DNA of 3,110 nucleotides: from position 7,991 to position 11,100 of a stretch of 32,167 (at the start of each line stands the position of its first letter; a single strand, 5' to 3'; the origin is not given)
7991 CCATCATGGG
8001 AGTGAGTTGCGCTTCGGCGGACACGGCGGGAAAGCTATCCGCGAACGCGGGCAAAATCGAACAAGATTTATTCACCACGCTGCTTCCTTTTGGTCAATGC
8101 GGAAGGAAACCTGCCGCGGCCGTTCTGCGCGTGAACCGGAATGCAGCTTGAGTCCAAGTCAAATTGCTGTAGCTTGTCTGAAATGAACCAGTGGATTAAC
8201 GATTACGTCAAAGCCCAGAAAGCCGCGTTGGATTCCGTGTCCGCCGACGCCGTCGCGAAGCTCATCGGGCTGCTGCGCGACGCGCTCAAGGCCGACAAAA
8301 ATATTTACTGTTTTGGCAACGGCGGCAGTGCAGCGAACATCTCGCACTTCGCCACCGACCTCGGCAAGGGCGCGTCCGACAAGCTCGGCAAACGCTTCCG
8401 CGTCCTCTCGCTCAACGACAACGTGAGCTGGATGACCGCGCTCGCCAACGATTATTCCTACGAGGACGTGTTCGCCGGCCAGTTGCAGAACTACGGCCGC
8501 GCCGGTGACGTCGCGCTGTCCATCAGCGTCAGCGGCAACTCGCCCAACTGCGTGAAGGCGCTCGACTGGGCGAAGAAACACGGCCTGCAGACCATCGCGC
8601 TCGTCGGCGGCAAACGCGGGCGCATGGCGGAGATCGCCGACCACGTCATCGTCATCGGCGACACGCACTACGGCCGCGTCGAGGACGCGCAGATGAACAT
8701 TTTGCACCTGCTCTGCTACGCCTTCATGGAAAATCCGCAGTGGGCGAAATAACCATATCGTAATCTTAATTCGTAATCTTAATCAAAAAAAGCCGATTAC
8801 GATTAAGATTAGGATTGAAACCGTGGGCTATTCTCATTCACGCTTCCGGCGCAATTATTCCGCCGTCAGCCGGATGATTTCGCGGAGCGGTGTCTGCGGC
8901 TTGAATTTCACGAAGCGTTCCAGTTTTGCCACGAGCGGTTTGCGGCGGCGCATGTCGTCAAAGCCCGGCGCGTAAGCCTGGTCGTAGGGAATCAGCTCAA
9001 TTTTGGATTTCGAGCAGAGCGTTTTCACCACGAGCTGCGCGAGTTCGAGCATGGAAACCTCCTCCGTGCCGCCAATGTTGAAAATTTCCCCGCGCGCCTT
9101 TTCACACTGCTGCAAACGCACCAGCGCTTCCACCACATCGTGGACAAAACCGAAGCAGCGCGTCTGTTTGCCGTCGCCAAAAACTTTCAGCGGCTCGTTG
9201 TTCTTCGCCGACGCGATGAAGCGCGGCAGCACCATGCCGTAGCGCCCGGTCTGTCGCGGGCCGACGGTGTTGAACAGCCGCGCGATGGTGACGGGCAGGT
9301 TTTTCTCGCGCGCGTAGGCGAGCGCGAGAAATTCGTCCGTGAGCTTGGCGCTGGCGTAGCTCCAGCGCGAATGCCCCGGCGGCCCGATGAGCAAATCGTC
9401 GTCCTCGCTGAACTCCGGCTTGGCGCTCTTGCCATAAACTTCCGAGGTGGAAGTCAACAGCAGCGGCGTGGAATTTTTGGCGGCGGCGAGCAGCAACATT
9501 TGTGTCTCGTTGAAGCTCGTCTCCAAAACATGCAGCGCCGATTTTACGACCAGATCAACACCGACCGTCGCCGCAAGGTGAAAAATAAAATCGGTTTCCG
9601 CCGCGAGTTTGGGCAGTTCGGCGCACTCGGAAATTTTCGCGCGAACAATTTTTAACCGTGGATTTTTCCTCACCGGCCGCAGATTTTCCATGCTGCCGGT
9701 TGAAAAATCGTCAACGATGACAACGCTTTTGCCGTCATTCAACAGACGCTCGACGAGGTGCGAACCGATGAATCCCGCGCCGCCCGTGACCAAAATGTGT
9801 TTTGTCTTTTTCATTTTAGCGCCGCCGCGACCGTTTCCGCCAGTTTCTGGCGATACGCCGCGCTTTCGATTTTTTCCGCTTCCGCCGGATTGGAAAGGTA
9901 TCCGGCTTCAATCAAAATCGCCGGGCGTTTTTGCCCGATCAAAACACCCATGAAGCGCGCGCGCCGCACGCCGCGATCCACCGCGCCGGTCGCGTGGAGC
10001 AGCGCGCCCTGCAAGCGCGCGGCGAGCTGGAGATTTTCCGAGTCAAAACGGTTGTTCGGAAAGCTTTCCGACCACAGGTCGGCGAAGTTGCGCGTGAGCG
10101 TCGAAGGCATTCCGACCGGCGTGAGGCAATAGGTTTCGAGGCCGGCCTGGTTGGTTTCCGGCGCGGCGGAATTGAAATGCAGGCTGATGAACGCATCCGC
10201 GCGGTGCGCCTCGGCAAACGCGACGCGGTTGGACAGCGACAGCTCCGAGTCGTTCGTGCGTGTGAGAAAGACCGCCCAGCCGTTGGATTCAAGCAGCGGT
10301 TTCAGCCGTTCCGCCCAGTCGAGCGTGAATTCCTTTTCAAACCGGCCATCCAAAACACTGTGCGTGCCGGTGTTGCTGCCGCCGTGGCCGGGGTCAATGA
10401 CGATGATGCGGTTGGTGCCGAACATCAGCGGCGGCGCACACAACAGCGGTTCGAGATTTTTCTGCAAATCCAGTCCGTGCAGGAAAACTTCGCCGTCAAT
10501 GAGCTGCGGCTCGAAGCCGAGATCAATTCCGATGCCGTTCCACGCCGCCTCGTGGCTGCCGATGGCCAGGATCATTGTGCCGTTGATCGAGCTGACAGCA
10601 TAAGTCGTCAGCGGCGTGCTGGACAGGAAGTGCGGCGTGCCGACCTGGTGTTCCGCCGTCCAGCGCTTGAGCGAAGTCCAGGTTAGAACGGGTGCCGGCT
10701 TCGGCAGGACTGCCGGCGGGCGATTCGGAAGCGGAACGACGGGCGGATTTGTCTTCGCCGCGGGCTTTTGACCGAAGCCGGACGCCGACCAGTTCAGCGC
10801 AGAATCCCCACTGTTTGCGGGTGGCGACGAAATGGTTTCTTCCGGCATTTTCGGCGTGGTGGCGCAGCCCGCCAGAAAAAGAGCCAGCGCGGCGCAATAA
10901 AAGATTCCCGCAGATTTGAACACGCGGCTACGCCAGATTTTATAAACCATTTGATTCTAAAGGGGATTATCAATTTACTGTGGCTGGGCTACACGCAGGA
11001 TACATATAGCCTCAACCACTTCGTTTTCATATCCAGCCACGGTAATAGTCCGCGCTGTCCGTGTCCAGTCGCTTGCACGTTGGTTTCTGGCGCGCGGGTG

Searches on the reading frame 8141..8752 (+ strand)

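Call 10: search_protein_families(library=pfam, proteins=[window:8141-8752:+], max_evalue=0.01)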
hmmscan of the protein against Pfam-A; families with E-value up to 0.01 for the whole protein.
window:8141-8752:+ (203 aa): 2 families
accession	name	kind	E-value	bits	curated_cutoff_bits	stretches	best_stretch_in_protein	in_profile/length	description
PF13580.11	SIS_2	-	1e-18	68.1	27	1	22-156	2-138/138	SIS domain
PF01380.27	SIS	-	0.00041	20.6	25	1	120-172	52-104/131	SIS domain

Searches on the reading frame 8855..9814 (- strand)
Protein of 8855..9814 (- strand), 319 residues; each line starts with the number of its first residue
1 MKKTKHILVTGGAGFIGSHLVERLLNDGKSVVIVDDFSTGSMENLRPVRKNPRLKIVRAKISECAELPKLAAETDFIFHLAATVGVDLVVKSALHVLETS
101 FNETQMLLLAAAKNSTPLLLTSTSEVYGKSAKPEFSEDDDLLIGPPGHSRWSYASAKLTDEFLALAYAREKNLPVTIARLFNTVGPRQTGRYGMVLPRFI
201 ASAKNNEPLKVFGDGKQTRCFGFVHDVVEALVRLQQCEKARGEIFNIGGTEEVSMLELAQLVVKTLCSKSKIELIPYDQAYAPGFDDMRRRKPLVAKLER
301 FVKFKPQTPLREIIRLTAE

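Call 10: search_protein_families(library=pfam, proteins=[window:8855-9814:-], max_evalue=0.01)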
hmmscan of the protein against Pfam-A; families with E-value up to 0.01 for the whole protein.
window:8855-9814:- (319 aa): 9 families
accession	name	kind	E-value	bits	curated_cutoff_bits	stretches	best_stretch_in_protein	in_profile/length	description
PF01370.27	Epimerase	-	3.6e-50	171.1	20.9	1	7-248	1-240/240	NAD dependent epimerase/dehydratase family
PF16363.11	GDP_Man_Dehyd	-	3e-49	168.7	27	1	8-315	1-330/332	GDP-mannose 4,6 dehydratase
PF07993.18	NAD_binding_4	-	6.1e-14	52.2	20.1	2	67-192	82-216/258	Male sterility protein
PF02719.21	Polysacc_synt_2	-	3e-11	43.5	20.2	1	7-115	1-119/293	Polysaccharide biosynthesis protein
PF01073.25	3Beta_HSD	-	8.1e-11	41.9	22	1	8-230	1-224/280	3-beta hydroxysteroid dehydrogenase/isomerase family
PF04321.23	RmlD_sub_bind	-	1.7e-10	40.9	27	1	6-278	2-242/287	RmlD substrate binding domain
PF13460.12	NAD_binding_10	-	0.00012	22.4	27.2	1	11-179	1-142/184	NAD(P)H-binding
PF00106.31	adh_short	-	0.0014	18.5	26.6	1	5-74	1-71/195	short chain dehydrogenase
PF03435.24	Sacchrp_dh_NADP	-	0.0027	18.5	25.1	1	12-94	5-89/129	Saccharopine dehydrogenase NADP binding domain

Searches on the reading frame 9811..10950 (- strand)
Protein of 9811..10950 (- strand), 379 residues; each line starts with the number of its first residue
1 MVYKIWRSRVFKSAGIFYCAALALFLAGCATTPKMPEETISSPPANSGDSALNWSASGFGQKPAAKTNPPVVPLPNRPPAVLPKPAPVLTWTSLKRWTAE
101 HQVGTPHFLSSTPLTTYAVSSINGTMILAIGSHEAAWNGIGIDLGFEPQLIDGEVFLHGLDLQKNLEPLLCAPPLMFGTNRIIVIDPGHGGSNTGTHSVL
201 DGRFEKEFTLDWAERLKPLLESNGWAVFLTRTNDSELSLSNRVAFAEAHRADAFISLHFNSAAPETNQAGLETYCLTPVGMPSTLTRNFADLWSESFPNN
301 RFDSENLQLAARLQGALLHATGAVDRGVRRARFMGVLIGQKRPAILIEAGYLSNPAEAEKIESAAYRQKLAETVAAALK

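Call 10: search_protein_families(library=pfam, proteins=[window:9811-10950:-], max_evalue=0.01)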
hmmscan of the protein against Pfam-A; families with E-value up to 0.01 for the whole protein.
window:9811-10950:- (379 aa): 1 family
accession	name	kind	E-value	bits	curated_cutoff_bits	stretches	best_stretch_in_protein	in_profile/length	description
PF01520.23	Amidase_3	-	3e-44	151.6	27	1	183-378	1-172/174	N-acetylmuramoyl-L-alanine amidase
